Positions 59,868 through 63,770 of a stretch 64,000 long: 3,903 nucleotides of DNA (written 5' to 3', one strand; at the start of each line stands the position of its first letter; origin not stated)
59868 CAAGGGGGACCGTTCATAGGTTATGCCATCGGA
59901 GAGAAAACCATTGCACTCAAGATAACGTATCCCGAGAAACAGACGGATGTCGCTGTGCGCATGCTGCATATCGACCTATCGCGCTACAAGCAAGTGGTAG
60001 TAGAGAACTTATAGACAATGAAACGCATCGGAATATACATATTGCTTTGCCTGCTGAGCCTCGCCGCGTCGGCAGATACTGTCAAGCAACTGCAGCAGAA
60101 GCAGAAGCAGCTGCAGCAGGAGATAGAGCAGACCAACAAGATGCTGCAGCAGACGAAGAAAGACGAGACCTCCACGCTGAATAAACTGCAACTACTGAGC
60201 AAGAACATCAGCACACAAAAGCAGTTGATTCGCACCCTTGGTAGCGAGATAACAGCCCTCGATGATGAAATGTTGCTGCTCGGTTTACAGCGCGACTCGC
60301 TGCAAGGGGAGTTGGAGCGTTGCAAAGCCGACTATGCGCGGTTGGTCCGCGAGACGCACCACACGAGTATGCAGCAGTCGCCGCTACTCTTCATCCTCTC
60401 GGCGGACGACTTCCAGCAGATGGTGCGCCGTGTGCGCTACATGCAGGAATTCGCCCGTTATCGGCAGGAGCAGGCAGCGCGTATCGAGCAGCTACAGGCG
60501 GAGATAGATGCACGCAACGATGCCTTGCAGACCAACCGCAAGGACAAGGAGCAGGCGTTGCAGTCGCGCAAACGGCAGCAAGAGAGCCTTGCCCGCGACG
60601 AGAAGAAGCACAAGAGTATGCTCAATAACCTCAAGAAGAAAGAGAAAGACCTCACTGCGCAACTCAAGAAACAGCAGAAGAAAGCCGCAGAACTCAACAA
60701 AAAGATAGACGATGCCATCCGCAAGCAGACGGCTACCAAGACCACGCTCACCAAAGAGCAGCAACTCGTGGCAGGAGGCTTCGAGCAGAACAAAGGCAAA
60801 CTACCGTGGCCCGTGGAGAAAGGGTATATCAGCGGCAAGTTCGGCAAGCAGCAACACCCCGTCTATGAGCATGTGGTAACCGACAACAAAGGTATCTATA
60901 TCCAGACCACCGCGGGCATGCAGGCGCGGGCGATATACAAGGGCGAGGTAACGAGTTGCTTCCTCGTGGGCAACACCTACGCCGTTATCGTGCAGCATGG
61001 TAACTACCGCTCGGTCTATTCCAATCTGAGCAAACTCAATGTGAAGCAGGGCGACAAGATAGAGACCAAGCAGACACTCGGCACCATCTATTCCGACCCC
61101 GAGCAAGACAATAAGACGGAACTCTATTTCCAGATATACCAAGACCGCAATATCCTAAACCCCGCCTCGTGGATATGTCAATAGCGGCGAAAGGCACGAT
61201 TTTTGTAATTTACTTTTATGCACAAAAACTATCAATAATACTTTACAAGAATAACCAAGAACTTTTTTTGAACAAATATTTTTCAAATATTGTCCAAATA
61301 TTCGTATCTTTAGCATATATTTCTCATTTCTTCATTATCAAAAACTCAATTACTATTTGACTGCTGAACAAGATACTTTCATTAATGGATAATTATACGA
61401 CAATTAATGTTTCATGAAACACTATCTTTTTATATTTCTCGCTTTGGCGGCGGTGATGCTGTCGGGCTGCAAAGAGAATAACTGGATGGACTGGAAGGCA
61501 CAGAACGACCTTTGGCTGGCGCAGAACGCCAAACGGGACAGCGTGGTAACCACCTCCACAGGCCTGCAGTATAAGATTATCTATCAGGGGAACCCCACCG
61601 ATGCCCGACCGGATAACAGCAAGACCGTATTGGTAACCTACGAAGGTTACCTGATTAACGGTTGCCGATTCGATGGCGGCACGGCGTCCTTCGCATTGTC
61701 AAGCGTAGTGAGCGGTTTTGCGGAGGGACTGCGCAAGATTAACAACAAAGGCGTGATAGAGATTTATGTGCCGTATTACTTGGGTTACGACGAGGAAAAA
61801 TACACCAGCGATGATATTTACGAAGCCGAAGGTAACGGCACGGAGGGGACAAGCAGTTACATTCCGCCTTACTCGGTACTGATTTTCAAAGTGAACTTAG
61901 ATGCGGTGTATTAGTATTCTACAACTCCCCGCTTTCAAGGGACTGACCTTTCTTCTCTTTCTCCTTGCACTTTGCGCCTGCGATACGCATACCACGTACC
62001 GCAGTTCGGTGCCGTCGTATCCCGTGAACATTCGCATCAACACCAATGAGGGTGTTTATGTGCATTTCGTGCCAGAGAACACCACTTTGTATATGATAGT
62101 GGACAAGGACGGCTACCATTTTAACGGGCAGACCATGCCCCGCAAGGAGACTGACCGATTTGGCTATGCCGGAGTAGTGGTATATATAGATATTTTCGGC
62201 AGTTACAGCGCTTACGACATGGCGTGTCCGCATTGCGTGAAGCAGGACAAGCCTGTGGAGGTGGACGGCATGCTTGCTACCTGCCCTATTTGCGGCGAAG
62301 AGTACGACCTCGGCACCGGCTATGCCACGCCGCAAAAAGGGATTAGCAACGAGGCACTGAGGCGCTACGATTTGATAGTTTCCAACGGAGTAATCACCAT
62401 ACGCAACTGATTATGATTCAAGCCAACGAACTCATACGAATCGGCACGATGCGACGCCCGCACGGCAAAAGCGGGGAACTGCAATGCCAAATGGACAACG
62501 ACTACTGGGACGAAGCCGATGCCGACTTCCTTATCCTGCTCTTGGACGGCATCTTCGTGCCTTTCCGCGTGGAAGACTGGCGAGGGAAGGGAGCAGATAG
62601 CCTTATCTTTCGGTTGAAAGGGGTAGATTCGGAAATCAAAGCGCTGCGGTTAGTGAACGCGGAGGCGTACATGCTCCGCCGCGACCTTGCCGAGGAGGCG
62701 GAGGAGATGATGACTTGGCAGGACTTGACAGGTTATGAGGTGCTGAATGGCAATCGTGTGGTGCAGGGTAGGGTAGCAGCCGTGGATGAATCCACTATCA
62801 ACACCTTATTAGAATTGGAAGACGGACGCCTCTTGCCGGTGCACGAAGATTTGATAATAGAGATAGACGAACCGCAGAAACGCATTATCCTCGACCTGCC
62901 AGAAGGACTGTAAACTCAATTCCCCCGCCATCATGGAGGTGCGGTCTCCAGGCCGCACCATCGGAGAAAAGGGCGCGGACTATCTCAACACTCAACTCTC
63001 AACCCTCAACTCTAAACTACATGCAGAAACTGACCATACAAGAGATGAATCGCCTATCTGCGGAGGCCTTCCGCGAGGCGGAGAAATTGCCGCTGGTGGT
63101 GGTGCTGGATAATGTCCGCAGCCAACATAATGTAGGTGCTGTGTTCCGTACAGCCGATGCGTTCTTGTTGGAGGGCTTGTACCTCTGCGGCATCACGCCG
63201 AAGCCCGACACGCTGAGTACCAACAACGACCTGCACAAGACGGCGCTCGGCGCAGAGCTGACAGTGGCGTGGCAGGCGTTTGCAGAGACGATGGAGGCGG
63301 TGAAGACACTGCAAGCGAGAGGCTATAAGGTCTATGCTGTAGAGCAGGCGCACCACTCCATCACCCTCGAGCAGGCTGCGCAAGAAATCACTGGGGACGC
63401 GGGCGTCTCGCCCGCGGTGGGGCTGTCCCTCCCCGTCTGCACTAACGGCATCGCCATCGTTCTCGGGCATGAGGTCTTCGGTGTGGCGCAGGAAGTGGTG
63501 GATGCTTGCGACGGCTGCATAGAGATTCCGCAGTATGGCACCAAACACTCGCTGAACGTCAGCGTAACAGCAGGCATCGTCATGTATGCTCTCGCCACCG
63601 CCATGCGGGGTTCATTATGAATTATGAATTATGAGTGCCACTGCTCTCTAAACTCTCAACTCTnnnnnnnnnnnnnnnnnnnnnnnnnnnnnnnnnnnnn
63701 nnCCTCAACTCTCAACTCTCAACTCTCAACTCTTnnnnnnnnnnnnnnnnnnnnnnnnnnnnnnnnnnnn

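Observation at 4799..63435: Overview: intergenic palindromic repeats also sit in-frame inside conserved genes (Rickettsia-RPE-like behaviour)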

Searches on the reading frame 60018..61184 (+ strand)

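Call 7: search_protein_families(library=pfam, proteins=[window:60018-61184:+])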
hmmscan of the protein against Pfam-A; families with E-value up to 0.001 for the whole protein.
window:60018-61184:+ (388 aa): 2 families
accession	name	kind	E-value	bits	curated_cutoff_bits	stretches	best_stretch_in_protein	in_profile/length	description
PF01551.29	Peptidase_M23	-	2.7e-14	53.5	28.7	1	290-382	3-96/96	Peptidase family M23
PF17675.6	APG6_N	-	0.00052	20.9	45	0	22-118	32-130/132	Apg6 coiled-coil region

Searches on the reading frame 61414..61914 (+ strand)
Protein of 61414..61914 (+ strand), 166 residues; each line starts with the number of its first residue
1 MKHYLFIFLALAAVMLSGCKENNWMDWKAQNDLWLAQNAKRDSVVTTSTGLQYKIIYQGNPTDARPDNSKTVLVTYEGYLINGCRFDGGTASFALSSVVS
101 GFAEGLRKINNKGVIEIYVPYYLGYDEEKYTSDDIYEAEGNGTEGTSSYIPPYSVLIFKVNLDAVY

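Call 34: search_protein_families(library=pfam, proteins=[window:61414-61914:+], max_evalue=0.01)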
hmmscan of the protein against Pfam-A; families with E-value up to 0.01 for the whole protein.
window:61414-61914:+ (166 aa): 2 families
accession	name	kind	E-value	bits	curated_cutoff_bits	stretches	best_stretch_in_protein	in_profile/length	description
PF00254.34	FKBP_C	-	3.8e-11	43.6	21.1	1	65-162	4-93/94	FKBP-type peptidyl-prolyl cis-trans isomerase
PF01346.23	FKBP_N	-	5.3e-06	27.6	22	1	27-55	69-97/97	Domain amino terminal to FKBP-type peptidyl-prolyl isomerase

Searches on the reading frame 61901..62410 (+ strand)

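Call 34: search_protein_families(library=pfam, proteins=[window:61901-62410:+], max_evalue=0.01)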
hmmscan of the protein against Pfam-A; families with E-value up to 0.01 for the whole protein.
window:61901-62410:+ (169 aa): 1 family
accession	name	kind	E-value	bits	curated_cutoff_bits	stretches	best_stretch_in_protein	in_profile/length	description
PF24460.1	DUF7575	-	0.0086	15.9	28.5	0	126-136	4-14/28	Domain of unknown function (DUF7575)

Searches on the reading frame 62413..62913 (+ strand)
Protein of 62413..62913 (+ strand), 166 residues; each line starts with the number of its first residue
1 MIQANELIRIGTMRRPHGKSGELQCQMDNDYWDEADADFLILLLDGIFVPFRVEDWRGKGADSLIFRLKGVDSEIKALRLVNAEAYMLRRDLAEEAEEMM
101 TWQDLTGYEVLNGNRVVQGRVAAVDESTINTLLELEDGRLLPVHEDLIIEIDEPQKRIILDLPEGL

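Call 34: search_protein_families(library=pfam, proteins=[window:62413-62913:+], max_evalue=0.01)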
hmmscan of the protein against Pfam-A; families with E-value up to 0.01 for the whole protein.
window:62413-62913:+ (166 aa): 2 families
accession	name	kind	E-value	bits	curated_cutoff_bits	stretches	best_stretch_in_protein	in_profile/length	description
PF24986.1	PRC_RimM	-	4.2e-15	55.6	27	1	102-166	1-69/69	RimM PRC barrel domain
PF01782.24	RimM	-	9.4e-06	26.2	23.5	1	10-90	2-83/84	RimM N-terminal domain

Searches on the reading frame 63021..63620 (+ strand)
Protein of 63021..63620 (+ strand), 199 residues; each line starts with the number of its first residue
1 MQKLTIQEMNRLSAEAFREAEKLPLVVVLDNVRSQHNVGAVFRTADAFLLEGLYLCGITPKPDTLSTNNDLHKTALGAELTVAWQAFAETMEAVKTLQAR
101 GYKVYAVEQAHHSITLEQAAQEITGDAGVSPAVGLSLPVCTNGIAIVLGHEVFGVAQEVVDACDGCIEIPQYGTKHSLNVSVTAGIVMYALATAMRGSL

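Call 7: search_protein_families(library=pfam, proteins=[window:63021-63620:+])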
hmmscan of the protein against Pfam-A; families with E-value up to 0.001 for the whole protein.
window:63021-63620:+ (199 aa): 1 family
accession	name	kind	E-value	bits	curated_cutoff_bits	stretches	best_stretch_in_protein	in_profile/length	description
PF00588.24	SpoU_methylase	-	2.2e-32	112.6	29.7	1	25-189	2-142/142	SpoU rRNA Methylase family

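Call 24: search_solved_structures(query=window:63021-63620:+, show_alignments=3)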
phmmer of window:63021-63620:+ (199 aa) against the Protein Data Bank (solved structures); distinct sequences matched with E-value up to 0.001: 10.
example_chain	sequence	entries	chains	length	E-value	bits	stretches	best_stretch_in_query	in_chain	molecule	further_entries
1v2x_A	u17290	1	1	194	4.2e-13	52.5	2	141-190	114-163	tRNA (Gm18) methyltransferase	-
1zjr_A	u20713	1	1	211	5.6e-13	52.1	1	142-190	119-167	tRNA (Guanosine-2'-O-)-methyltransferase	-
1gz0_A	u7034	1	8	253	7.4e-10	42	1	138-190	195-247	HYPOTHETICAL TRNA/RRNA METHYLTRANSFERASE YJFH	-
5kzk_A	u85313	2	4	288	6e-08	35.7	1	26-190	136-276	Probable RNA methyltransferase, TrmH family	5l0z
7edc_A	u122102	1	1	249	1.4e-07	34.5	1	24-191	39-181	tRNA (guanosine(18)-2'-O)-methyltransferase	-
7qiu_A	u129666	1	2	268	1.7e-06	31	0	141-191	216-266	rRNA methylase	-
2ha8_A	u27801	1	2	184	3.2e-05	26.9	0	146-189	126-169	TAR (HIV-1) RNA loop binding protein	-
3nk6_A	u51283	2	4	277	7.5e-05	25.7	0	142-190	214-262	23S rRNA methyltransferase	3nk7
1ipa_A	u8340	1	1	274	0.00025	24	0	144-190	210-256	RNA 2'-O-RIBOSE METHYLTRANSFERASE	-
1x7o_A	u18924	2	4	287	0.00074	22.4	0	145-190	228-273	rRNA methyltransferase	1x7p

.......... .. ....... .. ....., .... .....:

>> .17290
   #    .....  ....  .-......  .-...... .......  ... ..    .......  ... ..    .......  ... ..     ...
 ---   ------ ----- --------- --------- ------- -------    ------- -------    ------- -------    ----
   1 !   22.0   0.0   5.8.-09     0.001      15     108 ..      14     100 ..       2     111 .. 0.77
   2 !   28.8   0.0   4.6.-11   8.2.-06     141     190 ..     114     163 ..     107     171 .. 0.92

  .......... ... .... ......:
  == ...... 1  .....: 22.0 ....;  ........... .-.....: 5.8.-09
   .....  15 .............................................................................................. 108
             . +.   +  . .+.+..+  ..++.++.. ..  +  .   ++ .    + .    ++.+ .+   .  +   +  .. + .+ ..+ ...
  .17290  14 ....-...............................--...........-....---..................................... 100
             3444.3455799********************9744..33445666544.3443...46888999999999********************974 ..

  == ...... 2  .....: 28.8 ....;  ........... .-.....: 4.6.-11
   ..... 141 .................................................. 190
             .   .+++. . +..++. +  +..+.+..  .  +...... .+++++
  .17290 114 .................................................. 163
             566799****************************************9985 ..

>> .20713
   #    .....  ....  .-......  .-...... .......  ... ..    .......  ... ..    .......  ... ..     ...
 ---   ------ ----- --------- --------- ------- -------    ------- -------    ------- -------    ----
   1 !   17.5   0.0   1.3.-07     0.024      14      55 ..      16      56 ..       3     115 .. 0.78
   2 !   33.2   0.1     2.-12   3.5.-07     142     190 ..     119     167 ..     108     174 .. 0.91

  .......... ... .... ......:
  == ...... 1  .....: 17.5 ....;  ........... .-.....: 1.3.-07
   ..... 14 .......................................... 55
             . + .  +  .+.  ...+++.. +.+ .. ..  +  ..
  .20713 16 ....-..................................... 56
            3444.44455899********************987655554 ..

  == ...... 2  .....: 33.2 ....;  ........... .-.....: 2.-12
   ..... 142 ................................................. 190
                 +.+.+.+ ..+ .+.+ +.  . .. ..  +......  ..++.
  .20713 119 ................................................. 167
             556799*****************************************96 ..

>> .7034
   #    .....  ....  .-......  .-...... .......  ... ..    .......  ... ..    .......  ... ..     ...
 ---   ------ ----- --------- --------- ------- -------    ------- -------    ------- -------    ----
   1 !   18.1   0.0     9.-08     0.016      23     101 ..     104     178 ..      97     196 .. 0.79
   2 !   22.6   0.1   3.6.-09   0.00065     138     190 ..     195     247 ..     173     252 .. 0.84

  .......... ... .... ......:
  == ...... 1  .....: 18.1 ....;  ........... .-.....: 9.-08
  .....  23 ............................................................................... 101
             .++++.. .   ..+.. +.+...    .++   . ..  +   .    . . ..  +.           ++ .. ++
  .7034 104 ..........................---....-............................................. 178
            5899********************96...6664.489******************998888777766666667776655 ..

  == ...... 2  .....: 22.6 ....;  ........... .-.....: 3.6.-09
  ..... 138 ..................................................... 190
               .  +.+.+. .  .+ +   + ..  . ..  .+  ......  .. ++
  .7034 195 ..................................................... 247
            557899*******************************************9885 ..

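Call 57: find_related_loci(query=window:63021-63620:+, collection=metagenome_contigs, flank=4000)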
Query window:63021-63620:+ (199 aa) in metagenome_contigs; peptide patterns used: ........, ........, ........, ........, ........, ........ (x = any residue, [..] = any of these).
600 stretches matched a pattern (row limit reached: there are more); 567 encode a relative of the query (tblastn E <= 1e-3); the best 80 are kept; 80 distinct loci.
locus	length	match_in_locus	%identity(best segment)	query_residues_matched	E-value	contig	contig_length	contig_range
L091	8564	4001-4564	70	1-196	1e-87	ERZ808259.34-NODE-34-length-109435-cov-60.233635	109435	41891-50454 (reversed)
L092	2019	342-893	69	1-196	4e-89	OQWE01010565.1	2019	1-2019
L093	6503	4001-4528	64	1-196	4e-77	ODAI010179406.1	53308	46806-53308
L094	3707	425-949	64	1-196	9e-77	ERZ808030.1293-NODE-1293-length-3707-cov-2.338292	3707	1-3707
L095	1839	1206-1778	62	3-198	2e-79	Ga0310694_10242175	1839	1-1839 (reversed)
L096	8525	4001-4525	64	1-196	4e-76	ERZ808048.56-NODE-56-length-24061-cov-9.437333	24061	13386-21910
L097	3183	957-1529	62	3-198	8e-77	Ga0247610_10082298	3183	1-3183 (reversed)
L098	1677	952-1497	64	1-196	1e-79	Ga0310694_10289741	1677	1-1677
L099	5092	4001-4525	64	1-196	2e-76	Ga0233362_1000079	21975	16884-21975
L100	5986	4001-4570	62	1-196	7e-76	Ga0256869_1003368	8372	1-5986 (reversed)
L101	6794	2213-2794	61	3-196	6e-76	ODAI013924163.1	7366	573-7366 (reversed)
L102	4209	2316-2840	63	1-196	7e-76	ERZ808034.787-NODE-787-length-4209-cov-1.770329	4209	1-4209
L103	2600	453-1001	62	2-199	5e-77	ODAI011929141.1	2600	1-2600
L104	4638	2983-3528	62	3-196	1e-75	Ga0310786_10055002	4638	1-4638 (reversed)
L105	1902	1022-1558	63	2-196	1e-78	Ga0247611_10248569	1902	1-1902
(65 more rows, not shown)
